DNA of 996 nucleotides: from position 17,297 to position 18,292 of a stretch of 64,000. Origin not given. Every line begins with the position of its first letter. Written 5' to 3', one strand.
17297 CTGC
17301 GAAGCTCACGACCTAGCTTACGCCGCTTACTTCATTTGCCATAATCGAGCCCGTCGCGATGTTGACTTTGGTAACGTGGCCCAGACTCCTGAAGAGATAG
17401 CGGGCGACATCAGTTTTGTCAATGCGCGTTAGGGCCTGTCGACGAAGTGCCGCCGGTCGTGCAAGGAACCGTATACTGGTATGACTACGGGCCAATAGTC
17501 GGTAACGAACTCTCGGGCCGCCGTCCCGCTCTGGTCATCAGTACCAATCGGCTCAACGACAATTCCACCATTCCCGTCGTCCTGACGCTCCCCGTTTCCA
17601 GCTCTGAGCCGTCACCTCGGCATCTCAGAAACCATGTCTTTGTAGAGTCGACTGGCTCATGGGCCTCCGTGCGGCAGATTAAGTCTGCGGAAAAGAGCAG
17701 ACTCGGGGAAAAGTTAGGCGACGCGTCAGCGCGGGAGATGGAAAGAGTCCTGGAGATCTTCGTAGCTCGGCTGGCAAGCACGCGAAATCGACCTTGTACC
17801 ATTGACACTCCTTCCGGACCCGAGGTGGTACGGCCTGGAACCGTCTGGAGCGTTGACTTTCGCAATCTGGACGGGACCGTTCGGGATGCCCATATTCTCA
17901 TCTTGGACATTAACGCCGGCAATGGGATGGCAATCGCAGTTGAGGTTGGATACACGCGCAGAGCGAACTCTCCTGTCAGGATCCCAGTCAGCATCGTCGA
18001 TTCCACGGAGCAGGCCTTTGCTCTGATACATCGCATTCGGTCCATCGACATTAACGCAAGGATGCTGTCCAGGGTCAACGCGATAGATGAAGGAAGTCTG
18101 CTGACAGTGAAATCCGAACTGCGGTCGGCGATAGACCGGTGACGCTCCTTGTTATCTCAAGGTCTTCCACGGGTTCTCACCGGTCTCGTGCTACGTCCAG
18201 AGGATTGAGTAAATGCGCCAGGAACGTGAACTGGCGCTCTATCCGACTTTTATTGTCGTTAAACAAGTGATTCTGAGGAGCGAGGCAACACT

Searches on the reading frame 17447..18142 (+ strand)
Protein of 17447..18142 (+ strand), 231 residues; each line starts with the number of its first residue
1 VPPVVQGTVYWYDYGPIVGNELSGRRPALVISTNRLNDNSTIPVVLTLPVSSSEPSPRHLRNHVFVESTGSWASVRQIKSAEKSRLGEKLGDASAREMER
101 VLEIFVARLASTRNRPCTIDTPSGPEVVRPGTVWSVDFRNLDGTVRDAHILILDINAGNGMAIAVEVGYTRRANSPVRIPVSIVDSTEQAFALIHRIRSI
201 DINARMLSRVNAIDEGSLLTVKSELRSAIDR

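Call 11: search_protein_families(library=pfam, max_evalue=0.001, proteins=[window:17447-18142:+])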
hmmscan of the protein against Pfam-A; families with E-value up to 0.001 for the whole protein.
window:17447-18142:+ (231 aa): 1 family
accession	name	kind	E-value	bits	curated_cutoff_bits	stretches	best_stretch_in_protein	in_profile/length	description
PF02452.23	PemK_toxin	-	1.1e-25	90.4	23.1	2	6-103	2-103/109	PemK-like, MazF-like toxin of type II toxin-antitoxin system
